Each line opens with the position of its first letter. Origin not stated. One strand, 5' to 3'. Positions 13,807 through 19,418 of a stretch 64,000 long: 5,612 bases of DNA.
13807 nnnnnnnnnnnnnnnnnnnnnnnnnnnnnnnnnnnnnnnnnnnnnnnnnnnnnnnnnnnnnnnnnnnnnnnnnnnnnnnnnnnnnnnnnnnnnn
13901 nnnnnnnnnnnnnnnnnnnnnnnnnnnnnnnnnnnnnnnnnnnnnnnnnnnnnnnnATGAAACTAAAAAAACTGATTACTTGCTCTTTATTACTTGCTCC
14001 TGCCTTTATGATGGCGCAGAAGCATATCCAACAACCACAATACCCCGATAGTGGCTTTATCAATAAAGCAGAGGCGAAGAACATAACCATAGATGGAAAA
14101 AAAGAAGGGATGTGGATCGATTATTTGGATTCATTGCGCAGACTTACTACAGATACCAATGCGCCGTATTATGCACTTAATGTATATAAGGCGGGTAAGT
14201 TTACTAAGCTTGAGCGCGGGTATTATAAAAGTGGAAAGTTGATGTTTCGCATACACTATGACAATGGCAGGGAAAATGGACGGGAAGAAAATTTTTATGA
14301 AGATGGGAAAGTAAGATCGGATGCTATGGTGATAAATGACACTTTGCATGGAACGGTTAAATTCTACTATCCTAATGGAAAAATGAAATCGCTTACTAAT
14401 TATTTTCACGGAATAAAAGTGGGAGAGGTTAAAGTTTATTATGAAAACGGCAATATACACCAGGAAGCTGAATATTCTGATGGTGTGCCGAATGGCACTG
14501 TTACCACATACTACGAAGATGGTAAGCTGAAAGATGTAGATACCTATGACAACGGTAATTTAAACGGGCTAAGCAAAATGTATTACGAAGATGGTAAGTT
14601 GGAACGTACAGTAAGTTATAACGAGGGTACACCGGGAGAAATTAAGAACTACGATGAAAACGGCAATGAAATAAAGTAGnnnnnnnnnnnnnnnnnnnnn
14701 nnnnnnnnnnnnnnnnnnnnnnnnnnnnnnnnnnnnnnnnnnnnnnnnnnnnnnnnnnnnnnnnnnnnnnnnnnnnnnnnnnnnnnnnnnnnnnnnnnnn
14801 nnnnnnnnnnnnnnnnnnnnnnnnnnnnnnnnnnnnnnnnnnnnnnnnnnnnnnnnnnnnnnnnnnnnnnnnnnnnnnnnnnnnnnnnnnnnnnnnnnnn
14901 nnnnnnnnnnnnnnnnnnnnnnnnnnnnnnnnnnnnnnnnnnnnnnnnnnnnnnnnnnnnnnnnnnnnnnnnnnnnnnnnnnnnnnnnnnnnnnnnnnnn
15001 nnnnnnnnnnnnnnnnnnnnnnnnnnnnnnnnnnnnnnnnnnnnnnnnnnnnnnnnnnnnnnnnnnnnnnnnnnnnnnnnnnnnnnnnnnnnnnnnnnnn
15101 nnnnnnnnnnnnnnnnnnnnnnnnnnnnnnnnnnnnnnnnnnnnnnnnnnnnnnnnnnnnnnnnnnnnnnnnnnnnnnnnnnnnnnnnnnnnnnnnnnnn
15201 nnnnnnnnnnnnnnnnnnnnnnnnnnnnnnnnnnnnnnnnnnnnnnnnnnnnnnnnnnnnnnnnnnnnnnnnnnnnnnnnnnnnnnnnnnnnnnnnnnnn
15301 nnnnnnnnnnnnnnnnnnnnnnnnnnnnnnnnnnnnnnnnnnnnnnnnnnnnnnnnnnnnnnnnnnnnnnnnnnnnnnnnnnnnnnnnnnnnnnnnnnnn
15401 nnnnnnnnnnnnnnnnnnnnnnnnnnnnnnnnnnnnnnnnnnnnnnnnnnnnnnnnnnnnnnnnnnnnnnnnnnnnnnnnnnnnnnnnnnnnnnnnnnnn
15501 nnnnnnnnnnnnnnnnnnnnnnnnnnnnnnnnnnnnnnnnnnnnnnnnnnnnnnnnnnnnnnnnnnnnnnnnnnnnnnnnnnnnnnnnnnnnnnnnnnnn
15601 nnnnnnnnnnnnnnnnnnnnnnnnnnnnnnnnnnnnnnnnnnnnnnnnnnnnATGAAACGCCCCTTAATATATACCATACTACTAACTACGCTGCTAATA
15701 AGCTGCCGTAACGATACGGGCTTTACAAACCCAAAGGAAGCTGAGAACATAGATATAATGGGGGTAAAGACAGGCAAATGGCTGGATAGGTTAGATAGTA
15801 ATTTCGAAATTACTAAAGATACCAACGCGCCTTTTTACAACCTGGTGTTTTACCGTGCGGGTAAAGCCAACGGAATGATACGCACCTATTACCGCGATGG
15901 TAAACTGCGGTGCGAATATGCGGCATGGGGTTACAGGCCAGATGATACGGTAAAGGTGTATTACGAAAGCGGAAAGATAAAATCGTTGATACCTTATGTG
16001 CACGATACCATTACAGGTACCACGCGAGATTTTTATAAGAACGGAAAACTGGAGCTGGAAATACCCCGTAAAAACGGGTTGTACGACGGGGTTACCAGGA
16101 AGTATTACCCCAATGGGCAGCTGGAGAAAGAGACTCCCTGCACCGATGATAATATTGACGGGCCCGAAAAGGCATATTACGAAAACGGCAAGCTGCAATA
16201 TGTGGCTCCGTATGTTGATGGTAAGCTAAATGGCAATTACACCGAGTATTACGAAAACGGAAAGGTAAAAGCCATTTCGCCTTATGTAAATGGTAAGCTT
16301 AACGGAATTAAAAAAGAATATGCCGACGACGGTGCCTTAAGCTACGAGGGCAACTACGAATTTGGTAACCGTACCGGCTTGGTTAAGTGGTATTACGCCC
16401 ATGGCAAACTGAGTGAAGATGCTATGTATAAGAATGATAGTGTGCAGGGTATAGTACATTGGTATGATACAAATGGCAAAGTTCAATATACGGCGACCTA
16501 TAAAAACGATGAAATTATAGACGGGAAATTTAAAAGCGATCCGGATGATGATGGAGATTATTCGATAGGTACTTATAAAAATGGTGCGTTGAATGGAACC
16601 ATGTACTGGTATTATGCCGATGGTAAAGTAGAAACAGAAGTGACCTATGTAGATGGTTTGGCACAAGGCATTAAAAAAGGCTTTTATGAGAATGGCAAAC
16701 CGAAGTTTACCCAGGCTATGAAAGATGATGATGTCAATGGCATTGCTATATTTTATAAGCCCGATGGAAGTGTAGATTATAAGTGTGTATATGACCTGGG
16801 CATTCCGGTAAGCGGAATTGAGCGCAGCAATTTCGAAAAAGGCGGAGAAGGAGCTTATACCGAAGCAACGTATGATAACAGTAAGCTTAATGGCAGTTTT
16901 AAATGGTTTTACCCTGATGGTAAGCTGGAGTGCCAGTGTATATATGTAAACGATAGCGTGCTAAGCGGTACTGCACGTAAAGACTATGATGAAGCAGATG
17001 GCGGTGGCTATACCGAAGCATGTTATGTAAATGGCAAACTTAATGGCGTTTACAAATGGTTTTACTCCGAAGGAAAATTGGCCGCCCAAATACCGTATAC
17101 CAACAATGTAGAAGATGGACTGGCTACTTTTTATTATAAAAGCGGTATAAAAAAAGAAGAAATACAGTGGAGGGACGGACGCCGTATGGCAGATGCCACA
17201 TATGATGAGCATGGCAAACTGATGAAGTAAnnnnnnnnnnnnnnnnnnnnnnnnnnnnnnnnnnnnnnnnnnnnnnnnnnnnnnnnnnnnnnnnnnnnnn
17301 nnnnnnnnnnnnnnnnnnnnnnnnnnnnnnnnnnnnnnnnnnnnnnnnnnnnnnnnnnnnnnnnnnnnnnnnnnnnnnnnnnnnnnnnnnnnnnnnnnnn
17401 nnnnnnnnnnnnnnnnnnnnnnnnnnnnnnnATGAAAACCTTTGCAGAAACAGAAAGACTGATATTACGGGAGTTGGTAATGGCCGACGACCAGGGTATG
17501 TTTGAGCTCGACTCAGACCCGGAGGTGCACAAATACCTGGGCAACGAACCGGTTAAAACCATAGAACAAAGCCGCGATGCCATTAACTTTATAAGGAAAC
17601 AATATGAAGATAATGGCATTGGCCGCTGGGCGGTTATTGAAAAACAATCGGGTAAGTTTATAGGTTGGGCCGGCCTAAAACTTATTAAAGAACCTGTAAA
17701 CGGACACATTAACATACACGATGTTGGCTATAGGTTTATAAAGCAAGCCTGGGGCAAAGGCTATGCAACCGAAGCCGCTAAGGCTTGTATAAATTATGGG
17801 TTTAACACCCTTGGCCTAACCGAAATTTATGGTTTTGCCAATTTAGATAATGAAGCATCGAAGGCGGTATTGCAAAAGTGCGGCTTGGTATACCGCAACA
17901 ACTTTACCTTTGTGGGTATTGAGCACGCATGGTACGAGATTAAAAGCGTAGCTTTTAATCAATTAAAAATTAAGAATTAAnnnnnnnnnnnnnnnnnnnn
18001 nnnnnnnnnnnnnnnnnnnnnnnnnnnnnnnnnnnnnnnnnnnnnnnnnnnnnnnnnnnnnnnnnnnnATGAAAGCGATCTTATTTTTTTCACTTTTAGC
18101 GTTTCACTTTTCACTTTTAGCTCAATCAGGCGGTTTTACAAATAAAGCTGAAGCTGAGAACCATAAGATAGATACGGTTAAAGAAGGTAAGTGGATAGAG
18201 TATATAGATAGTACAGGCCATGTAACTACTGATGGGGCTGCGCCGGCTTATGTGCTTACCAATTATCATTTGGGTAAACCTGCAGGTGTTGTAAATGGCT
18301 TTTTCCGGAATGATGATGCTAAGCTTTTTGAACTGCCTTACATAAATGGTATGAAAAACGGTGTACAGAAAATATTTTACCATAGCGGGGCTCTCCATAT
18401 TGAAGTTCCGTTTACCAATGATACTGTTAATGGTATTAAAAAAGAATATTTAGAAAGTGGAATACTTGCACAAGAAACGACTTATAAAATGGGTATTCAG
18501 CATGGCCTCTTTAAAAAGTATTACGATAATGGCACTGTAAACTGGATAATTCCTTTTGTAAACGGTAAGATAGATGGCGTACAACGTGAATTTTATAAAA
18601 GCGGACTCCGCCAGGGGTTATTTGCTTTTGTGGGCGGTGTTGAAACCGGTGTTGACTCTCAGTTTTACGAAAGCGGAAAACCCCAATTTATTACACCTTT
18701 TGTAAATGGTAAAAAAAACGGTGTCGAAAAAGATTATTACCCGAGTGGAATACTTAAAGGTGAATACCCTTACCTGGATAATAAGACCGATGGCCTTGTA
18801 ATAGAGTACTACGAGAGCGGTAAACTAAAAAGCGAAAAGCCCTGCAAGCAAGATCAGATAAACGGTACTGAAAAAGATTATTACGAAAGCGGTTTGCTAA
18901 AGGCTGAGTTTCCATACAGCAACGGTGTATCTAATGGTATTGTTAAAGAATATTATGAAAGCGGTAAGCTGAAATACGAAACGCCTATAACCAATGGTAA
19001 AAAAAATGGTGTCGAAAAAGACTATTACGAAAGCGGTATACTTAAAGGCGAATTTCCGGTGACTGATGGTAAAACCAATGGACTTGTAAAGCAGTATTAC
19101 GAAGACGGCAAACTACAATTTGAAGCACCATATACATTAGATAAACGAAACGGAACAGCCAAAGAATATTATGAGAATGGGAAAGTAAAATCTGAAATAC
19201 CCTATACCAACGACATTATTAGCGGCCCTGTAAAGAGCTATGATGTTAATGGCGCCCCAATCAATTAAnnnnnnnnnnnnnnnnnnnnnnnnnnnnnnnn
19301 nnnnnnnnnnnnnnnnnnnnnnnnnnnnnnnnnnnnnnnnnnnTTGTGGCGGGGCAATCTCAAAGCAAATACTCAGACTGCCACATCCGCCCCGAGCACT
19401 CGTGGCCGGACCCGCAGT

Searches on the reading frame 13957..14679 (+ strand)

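Call 85: search_protein_families(library=pfam, proteins=[window:13957-14679:+], max_evalue=0.0001)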
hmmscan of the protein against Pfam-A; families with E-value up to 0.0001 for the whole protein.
window:13957-14679:+ (240 aa): 1 family
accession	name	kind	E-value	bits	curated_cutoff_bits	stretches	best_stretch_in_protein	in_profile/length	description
PF07661.19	MORN_2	-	2.1e-30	101.6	29.6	1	130-149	1-20/22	MORN repeat variant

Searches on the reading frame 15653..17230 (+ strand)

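Call 33: search_protein_families(library=pfam, proteins=[window:15653-17230:+], max_evalue=0.001)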
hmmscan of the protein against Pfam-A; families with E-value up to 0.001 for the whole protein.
window:15653-17230:+ (525 aa): 2 families
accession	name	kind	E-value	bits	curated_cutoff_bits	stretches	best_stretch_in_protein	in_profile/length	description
PF07661.19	MORN_2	-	1.2e-60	194.7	29.6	4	192-213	1-22/22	MORN repeat variant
PF17932.6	TetR_C_24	-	9.8e-06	26.3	26.4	0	459-478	80-99/114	Tetracyclin repressor-like, C-terminal domain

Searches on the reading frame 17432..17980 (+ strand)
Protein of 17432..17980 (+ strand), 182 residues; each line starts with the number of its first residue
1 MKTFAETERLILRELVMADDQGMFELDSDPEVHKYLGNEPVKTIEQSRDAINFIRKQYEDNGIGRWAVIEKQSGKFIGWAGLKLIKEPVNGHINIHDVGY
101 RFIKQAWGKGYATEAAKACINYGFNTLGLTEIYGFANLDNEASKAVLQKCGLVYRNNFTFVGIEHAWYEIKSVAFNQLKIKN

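Call 85: search_protein_families(library=pfam, proteins=[window:17432-17980:+], max_evalue=0.0001)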
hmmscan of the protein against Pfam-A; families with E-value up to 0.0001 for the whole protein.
window:17432-17980:+ (182 aa): 2 families
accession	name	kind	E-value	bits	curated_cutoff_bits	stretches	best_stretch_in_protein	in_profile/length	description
PF13302.13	Acetyltransf_3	-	3.7e-33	115.6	25.4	1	9-152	1-137/138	Acetyltransferase (GNAT) domain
PF00583.31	Acetyltransf_1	-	1e-09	39.1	20.7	1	57-151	26-115/116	Acetyltransferase (GNAT) family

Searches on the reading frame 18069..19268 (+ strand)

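Call 85: search_protein_families(library=pfam, proteins=[window:18069-19268:+], max_evalue=0.0001)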
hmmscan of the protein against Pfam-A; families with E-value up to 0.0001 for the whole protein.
window:18069-19268:+ (399 aa): 1 family
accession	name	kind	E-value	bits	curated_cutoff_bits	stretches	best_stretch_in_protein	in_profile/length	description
PF07661.19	MORN_2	-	7.3e-47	152.3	29.6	1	360-381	1-22/22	MORN repeat variant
